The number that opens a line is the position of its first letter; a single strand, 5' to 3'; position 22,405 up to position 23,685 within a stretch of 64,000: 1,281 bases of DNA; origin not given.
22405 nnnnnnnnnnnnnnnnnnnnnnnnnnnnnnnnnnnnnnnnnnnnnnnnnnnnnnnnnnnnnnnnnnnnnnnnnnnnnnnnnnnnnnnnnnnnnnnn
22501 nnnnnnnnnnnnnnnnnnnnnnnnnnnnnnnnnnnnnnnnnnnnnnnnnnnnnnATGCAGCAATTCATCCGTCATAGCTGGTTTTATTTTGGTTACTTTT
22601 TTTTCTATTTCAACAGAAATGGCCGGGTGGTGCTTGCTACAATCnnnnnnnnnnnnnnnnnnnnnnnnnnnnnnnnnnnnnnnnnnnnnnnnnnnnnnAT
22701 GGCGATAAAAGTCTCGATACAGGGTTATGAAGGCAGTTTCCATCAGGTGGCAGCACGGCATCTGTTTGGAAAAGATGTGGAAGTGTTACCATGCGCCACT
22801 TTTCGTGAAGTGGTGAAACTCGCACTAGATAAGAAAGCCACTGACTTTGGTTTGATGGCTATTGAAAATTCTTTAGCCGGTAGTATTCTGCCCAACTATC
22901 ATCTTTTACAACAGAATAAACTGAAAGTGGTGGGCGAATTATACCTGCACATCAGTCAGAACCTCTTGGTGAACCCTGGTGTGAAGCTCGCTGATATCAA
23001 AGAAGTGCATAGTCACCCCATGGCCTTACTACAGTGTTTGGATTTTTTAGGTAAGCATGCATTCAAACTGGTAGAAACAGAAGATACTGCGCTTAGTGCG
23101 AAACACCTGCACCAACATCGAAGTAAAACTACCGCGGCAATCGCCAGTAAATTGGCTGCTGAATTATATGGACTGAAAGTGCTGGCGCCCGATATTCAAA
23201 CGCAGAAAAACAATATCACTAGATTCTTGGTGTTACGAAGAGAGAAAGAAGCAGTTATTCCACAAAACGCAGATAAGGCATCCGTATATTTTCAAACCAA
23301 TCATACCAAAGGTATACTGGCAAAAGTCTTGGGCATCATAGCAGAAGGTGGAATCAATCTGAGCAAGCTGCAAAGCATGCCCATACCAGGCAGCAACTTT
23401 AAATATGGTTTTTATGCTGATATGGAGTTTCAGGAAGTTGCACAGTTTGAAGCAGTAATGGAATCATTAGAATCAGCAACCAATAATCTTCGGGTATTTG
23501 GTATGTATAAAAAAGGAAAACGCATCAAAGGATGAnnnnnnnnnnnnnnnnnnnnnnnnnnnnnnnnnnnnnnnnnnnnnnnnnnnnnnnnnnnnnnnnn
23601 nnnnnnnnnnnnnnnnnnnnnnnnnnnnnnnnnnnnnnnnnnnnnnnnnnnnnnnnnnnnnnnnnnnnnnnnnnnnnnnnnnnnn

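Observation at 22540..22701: Phe/Tyr(/Trp)-rich leader peptide with antiterminator and terminator hairpins, a likely ribosome-mediated attenuator for a nine-gene aromatic amino-acid operon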

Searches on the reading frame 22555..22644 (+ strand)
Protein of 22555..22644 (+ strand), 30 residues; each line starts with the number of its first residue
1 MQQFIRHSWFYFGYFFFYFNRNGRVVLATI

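Call 73: list_cluster_members(proteins=[window:22555-22644:+, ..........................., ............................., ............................, window:22531-22644:+])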
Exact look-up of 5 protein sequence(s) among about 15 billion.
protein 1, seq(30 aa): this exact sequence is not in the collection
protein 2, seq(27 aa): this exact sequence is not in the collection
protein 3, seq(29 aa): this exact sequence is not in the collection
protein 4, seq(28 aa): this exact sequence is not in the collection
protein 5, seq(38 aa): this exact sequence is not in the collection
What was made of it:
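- Translation of the ORF is unproven, and none of the leader peptides appears in the 15-billion-protein collection (call 73).
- Tried and rejected: None of five variants is in the protein collection (call 73).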

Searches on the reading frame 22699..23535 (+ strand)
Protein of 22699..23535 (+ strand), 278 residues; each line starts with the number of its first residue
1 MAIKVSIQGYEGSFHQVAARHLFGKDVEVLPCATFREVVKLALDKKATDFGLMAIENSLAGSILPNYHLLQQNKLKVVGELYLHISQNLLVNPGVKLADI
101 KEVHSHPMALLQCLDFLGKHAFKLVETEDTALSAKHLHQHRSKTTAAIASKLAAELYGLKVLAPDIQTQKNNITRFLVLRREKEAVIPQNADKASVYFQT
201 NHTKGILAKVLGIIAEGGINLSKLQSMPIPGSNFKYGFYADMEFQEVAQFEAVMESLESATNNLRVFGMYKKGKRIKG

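Call 7: search_protein_families(library=ncbifam, proteins=[window:22699-23535:+], max_evalue=0.00001)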
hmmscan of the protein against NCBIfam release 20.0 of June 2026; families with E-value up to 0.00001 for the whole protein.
window:22699-23535:+ (278 aa): 3 families
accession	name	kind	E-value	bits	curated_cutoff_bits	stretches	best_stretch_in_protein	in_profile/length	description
NF008866.0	PRK11899.1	equivalog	4.8e-62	209.8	359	1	4-273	7-276/283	prephenate dehydratase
NF008865.0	PRK11898.1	equivalog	1.5e-57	194.9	219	1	4-271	3-277/284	prephenate dehydratase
NF007910.0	PRK10622.1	equivalog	6.7e-43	147.1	577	1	4-271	105-376/386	bifunctional chorismate mutase/prephenate dehydratase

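Call 9: find_related_loci(query=window:22699-23535:+, collection=genome_contigs, flank=3000)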
Query window:22699-23535:+ (278 aa) in genome_contigs; peptide patterns used: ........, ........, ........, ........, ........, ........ (x = any residue, [..] = any of these).
600 stretches matched a pattern (row limit reached: there are more); 578 encode a relative of the query (tblastn E <= 1e-3); the best 80 are kept; 80 distinct loci.
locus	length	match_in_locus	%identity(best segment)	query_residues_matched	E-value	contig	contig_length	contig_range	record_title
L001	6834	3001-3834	97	1-278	0e+0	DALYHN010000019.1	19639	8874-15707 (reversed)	MAG TPA_asm: Chitinophagaceae bacterium isolate CTOTU46566 NODE_182_length_19639_cov_8.927696, whole genome shotgun sequ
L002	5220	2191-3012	72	5-278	1e-140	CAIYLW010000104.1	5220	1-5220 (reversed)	MAG: uncultured Bacteroidetes bacterium isolate Kiruna2_bin-1094 genome assembly, contig: bin-1094:104/111, whole genome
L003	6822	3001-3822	72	5-278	8e-140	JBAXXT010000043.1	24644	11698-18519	MAG: Bacteroidota bacterium isolate ELA746 MAG746_43, whole genome shotgun sequence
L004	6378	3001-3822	72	5-278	1e-138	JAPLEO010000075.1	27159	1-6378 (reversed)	MAG: Bacteroidetes bacterium isolate LacPavin_0818_WC45_MAG_37_42 LacPavin_0818_WC45_scaffold_172606, whole genome shotg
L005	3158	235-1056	72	5-278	5e-143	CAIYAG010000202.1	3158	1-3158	MAG: uncultured Bacteroidetes bacterium isolate MJ-time_bin-1138 genome assembly, contig: bin-1138:202/471, whole genome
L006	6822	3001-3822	72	5-278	2e-136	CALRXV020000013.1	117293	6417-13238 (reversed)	MAG: Chitinophaga pinensis isolate JJ-KV1159-161-2-mx-bin596 genome assembly, contig: JJ-KV1159-161-C52, whole genome sh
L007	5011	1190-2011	71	5-278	1e-136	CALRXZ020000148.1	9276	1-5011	MAG: Chitinophaga pinensis isolate JJ-KO21-114-3-m1-bin284 genome assembly, contig: JJ-KO21-114-C355, whole genome shotg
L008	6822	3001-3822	74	5-278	3e-136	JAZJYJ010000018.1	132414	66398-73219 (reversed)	MAG: Bacteroidota bacterium isolate ADI_H1L3_2_122_18_3-bin037 ADIH1L32_B037_0_000000000018, whole genome shotgun sequen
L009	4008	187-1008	71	5-278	3e-137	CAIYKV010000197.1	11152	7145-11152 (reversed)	MAG: uncultured Bacteroidetes bacterium isolate AM-2014_bin-0134 genome assembly, contig: bin-0134:197/275, whole genome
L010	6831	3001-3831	71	2-278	7e-136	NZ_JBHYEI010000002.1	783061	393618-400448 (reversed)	MAG: Sediminibacterium sp. isolate CCAP1453_12_bin-005 CCAP1453_12_bin-005_c2, whole genome shotgun sequence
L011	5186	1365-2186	71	5-278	2e-136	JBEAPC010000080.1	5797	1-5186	MAG: Bacteroidota bacterium isolate morescreek_2019_sw_WHONDRS-S19S_0085_B_bin.19 scaffold_1890522, whole genome shotgun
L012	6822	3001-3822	71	5-278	1e-135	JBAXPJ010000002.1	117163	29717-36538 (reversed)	MAG: Sediminibacterium sp. isolate ELA528 MAG528_2, whole genome shotgun sequence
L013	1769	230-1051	71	5-278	4e-146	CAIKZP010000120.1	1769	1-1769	MAG: uncultured Bacteroidetes bacterium isolate KT_bin-1943 genome assembly, contig: bin-1943:120/212, whole genome shot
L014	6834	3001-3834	71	1-278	1e-135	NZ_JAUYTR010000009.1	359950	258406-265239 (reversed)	MAG: Sediminibacterium sp. isolate C8_maxbin.045 C8_k141_36757, whole genome shotgun sequence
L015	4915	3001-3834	71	1-278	1e-135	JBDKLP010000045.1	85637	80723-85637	MAG: Bacteroidota bacterium isolate hugercreek_2019_sw_WHONDRS-S19S_0044_B_bin.29 scaffold_1735414, whole genome shotgun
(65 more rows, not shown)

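Call 28: find_homologous_proteins(query=window:22699-23535:+, max_evalue=1e-30)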
Query window:22699-23535:+ (278 aa): 8000 proteins with E <= 1e-30 among 8000 candidates; the best 120 are listed.
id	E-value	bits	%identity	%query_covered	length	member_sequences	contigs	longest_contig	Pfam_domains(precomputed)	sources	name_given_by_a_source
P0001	1.5e-172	590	97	100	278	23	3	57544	PF00800.24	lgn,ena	-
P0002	2.0e-171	586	96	100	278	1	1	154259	PF00800.24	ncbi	-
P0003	3.5e-171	585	95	100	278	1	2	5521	PF00800.24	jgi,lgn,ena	jgi:prephenate dehydratase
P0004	7.3e-171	584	95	100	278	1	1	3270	PF00800.24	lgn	-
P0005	9.5e-171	584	95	100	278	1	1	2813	PF00800.24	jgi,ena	-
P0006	1.3e-170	584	95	100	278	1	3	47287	PF00800.24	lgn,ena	-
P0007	2.1e-170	583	95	100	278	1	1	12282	PF00800.24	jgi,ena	-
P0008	5.8e-170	581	95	100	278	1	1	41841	PF00800.24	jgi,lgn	jgi:prephenate dehydratase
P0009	3.2e-135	468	76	100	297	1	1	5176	PF00800.24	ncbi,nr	ncbi:MAG: prephenate dehydratase [Sediminibacterium sp.]|nr:prephenate dehydratase [Sediminibacteriu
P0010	1.1e-133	463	76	99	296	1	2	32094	PF00800.24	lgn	-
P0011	1.5e-133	462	76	99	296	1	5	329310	PF00800.24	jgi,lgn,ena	jgi:prephenate dehydratase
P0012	1.5e-133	462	76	100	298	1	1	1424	PF00800.24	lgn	-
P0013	7.9e-133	460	76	99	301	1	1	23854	PF00800.24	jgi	-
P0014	1.5e-132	459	74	99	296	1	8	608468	PF00800.24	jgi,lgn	-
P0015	1.5e-132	459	74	99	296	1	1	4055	PF00800.24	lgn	-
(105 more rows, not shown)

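Call 35: search_protein_representatives(protein=window:22699-23535:+)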
Query: 278 residues. Proteins with E-value up to 0.001 (for the whole library): 12956; up to 1e-10: 7647; up to 1e-30: 1394. The best 150 are listed.
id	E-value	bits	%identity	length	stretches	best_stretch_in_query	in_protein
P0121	3.4e-105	367.5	61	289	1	1-275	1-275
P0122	3.9e-88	311.6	39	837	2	2-274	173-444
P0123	6.1e-83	294.6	52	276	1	5-274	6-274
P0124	5.8e-81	288.1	51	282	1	3-275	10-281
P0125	6.2e-80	284.7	51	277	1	4-274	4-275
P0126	2.2e-76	273.1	51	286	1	4-274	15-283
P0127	1.9e-73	263.5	51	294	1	5-274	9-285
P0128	1.4e-71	257.4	47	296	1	3-274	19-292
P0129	5.4e-71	255.5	51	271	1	4-272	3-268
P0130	2.7e-68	246.6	46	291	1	3-275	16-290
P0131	3.2e-68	246.4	47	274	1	4-276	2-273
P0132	5.1e-68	245.7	46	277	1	3-272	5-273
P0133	3.2e-67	243.1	47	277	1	3-275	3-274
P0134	4.7e-67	242.6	48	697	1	3-274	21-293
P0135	4.8e-67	242.5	48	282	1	4-272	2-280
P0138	8.8e-66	238.4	45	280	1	3-274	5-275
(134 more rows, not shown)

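Call 41: find_homologous_proteins(query=A2, max_evalue=1e-20)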
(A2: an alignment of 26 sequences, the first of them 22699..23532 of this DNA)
Query A2 (26 sequences) (278 aa, profile of the alignment): 8000 proteins with E <= 1e-20 among 8000 candidates; the best 120 are listed.
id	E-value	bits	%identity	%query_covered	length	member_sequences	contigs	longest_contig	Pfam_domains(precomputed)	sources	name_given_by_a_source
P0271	1.1e-121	424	-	-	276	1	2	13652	PF00800.24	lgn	-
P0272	2.5e-121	422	-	-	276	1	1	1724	PF00800.24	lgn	-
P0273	2.8e-121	422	-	-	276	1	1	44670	PF00800.24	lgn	-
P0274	8.9e-121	421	66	99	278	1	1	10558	PF00800.24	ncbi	-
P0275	2.4e-120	419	68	99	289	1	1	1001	PF00800.24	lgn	-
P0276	3.6e-120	419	67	99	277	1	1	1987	PF00800.24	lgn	-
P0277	4.6e-120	418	66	99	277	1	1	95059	PF00800.24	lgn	-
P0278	5.9e-120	418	66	99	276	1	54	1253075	PF00800.24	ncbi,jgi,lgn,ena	jgi:prephenate dehydratase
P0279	6.8e-120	418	66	99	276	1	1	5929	PF00800.24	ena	-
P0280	7.6e-120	417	-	-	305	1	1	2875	PF00800.24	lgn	-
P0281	1.8e-119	416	68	98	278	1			PF00800.24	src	-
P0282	2.0e-119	416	66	99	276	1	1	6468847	PF00800.24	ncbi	ncbi:MAG: prephenate dehydratase [Chitinophagaceae bacterium]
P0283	2.1e-119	416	67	99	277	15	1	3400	PF00800.24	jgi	-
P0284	2.4e-119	416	66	99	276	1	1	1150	PF00800.24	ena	-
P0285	2.5e-119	416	67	99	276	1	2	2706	PF00800.24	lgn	-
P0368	3.1e-118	412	-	-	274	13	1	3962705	PF00800.24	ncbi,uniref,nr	ncbi:prephenate dehydratase [Chitinophaga flava]|uniref:prephenate dehydratase n=1 Tax=Chitinophaga 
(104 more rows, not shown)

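Call 42: list_cluster_members(proteins=[P0123, P0124, P0125, P0126, P0127, P0129, P0131, P0133, P0135, P0138])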
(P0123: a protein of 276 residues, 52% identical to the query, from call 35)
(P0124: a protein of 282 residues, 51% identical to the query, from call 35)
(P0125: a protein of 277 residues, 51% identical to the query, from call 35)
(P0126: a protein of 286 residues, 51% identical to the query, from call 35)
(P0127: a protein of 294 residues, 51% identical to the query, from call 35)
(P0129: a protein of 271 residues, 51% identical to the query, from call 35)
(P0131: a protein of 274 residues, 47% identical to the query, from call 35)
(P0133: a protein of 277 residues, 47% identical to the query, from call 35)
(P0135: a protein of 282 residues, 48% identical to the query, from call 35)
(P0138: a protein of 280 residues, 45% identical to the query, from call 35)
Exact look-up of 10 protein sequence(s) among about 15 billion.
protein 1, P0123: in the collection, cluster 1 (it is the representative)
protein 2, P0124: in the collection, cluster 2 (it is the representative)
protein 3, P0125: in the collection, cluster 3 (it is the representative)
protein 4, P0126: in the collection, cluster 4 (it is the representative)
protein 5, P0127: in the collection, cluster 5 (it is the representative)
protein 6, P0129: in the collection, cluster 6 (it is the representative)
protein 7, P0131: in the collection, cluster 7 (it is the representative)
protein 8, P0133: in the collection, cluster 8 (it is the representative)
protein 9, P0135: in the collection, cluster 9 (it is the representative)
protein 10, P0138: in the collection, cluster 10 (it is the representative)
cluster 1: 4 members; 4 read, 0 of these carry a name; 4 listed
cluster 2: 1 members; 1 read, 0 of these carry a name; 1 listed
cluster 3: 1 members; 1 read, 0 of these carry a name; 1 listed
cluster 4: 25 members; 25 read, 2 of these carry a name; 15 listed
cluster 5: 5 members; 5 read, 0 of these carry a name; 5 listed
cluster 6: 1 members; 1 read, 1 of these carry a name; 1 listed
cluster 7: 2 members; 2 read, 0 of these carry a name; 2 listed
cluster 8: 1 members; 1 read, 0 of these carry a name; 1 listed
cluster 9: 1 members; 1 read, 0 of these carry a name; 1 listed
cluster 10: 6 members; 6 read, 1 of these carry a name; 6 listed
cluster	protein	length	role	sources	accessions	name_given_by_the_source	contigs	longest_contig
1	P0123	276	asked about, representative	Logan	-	-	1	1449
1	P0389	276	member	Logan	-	-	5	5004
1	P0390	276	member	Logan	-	-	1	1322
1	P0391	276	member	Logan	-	-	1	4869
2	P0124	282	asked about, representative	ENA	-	-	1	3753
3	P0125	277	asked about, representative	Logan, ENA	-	-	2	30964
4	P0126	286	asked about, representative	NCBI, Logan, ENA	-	-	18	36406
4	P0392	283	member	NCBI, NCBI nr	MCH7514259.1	MAG: prephenate dehydratase [Bacteroidetes bacterium] | prephenate dehydratase [Bacteroidota bacterium]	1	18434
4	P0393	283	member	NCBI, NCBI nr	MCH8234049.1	MAG: prephenate dehydratase [Bacteroidetes bacterium] | prephenate dehydratase [Bacteroidota bacterium]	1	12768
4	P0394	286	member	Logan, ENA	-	-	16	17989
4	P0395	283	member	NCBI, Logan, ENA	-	-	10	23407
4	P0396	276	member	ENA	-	-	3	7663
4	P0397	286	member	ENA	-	-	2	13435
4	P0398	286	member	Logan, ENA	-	-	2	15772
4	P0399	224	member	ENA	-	-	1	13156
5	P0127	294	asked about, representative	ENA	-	-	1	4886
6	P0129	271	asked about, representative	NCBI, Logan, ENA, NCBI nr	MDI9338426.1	MAG: prephenate dehydratase [Alphaproteobacteria bacterium] | prephenate dehydratase [Alphaproteobacteria bacterium]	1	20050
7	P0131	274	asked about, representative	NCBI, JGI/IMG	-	-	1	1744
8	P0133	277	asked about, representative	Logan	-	-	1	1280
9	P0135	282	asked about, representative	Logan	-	-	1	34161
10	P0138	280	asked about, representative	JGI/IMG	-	-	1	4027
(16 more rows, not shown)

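Call 44: find_homologous_proteins(query=A3, max_evalue=1e-20)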
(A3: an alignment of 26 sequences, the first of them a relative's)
Query A3 (26 sequences) (280 aa, profile of the alignment): 7948 proteins with E <= 1e-20 among 8000 candidates; the best 120 are listed.
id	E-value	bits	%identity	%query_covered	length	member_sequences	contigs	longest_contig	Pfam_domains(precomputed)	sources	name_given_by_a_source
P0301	8.9e-115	401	44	97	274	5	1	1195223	PF00800.24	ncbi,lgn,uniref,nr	ncbi:prephenate dehydratase [Chitinophaga sp. Cy-1792]|uniref:prephenate dehydratase n=1 Tax=Chitino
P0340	1.1e-114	401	44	97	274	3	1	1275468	PF00800.24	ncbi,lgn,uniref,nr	ncbi:prephenate dehydratase [Chitinophaga dinghuensis]|uniref:prephenate dehydratase n=1 Tax=Chitino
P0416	1.6e-114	400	43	95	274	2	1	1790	PF00800.24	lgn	-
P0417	3.8e-114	399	44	95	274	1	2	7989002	PF00800.24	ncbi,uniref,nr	ncbi:prephenate dehydratase [Chitinophaga solisilvae]|uniref:prephenate dehydratase n=1 Tax=Chitinop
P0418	4.1e-114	399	43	95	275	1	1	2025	PF00800.24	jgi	jgi:prephenate dehydratase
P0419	5.0e-114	398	45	95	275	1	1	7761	PF00800.24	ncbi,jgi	jgi:prephenate dehydratase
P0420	5.3e-114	398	43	95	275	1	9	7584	PF00800.24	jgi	jgi:prephenate dehydratase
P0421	5.7e-114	398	43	95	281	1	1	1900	PF00800.24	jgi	jgi:prephenate dehydratase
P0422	9.2e-114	398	45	95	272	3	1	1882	PF00800.24,PF01842.32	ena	-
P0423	9.6e-114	397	45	95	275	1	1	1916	PF00800.24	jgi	-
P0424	1.1e-113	397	44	95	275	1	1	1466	PF00800.24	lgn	-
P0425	1.1e-113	397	43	95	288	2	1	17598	PF00800.24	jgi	jgi:prephenate dehydratase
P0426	1.2e-113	397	44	95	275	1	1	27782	PF00800.24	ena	-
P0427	1.4e-113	397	43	95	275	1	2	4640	PF00800.24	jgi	jgi:prephenate dehydratase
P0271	1.5e-113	397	46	98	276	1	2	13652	PF00800.24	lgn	-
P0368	1.8e-113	397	43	95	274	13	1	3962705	PF00800.24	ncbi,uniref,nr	ncbi:prephenate dehydratase [Chitinophaga flava]|uniref:prephenate dehydratase n=1 Tax=Chitinophaga 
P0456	6.0e-113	395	43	95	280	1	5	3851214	PF00800.24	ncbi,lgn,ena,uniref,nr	ncbi:prephenate dehydratase [Flavobacterium commune]|uniref:prephenate dehydratase n=1 Tax=Flavobact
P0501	2.9e-112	393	45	96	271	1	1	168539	PF00800.24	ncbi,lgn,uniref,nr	ncbi:prephenate dehydratase [Wenyingzhuangia aestuarii]|uniref:prephenate dehydratase n=1 Tax=Wenyin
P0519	6.7e-112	391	46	95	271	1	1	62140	PF00800.24,PF01842.32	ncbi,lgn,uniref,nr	ncbi:prephenate dehydratase [Ochrovirga pacifica]|uniref:prephenate dehydratase n=1 Tax=Ochrovirga p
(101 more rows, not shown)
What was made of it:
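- Tried and rejected: A profile of distant representatives finally gave named Flavobacteriia and Chitinophaga proteins (call 44).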

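Call 45: find_encoding_contigs(protein=P0368, flank=2500, max_places=1)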
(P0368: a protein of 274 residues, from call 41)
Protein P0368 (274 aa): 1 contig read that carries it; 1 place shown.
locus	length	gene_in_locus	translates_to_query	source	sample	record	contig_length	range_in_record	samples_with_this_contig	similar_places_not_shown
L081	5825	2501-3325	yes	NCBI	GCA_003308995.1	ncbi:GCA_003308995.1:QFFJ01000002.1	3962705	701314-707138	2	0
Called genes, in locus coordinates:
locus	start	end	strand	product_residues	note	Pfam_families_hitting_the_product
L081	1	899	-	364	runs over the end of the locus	PF05579:Peptidase_S32 (faint), PF00089:Trypsin, PF13365:Trypsin_2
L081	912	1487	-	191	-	-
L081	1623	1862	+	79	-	-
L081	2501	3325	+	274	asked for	PF00800:PDT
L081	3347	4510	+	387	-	PF00155:Aminotran_1_2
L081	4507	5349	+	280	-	PF03446:NAD_binding_2 (faint), PF03807:F420_oxidored, PF02153:PDH_N, PF20463:PDH_C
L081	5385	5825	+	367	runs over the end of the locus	PF00793:DAHP_synth_1, PF01817:CM_2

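Call 46: find_encoding_contigs(protein=P0456, flank=2500, max_places=1)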
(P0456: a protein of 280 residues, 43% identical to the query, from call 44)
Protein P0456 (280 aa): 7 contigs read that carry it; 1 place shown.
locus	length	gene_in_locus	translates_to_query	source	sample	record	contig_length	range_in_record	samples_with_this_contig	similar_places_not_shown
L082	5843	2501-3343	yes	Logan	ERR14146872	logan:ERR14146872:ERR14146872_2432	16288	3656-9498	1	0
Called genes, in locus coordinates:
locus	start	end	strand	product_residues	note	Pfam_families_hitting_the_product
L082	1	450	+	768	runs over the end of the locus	PF13620:CarboxypepD_reg, PF13715:CarbopepD_reg_2, PF07715:Plug, PF00593:TonB_dep_Rec_b-barrel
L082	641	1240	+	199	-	-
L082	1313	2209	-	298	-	PF00005:ABC_tran, PF13304:AAA_21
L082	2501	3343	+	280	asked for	PF00800:PDT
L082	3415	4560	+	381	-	PF00155:Aminotran_1_2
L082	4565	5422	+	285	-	PF03446:NAD_binding_2 (faint), PF02153:PDH_N, PF20463:PDH_C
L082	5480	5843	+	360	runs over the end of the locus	PF00793:DAHP_synth_1, PF01817:CM_2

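Call 47: find_encoding_contigs(protein=P0501, flank=2500, max_places=1)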
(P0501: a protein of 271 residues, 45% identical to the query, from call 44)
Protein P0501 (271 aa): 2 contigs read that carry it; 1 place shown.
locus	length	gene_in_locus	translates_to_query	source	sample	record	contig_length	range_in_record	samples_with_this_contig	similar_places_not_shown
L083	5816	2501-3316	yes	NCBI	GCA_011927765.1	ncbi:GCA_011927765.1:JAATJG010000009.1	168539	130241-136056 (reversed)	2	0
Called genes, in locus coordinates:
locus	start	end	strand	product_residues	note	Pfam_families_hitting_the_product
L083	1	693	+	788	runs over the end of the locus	PF13807:GNVR, PF01656:CbiA (weak), PF10609:ParA (weak), PF13614:AAA_31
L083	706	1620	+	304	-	PF01569:PAP2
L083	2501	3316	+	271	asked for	PF00800:PDT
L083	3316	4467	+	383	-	PF00155:Aminotran_1_2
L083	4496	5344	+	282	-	PF03446:NAD_binding_2, PF03807:F420_oxidored (weak), PF02153:PDH_N, PF20463:PDH_C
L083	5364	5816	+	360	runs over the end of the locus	PF00793:DAHP_synth_1, PF01817:CM_2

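Call 48: find_encoding_contigs(protein=P0519, flank=2500, max_places=1)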
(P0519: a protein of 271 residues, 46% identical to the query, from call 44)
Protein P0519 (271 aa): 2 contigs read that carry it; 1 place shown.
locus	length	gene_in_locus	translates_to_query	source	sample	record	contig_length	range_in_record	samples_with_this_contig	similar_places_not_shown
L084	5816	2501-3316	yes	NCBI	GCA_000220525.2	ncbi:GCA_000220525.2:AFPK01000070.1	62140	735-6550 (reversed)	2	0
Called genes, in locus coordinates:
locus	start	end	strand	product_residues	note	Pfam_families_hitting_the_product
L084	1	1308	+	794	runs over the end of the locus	PF02706:Wzz (weak), PF01656:CbiA (faint), PF13807:GNVR, PF13614:AAA_31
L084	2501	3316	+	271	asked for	PF00800:PDT, PF01842:ACT (weak)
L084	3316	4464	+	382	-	PF00155:Aminotran_1_2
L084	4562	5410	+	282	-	PF03446:NAD_binding_2 (weak), PF03807:F420_oxidored (faint), PF02153:PDH_N, PF20463:PDH_C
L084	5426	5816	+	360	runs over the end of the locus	PF00793:DAHP_synth_1, PF01817:CM_2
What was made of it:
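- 22699..30576 (+): Regulated operon: pheA, aminotransferase, tyrA, DAHP synthase/chorismate mutase, aroB, aroA, aroC, DUF952, Thiamine_BP. The order pheA, aminotransferase, tyrA, DAHPS/CM is also seen in Chitinophaga and three Flavobacteriia (calls 45-48).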
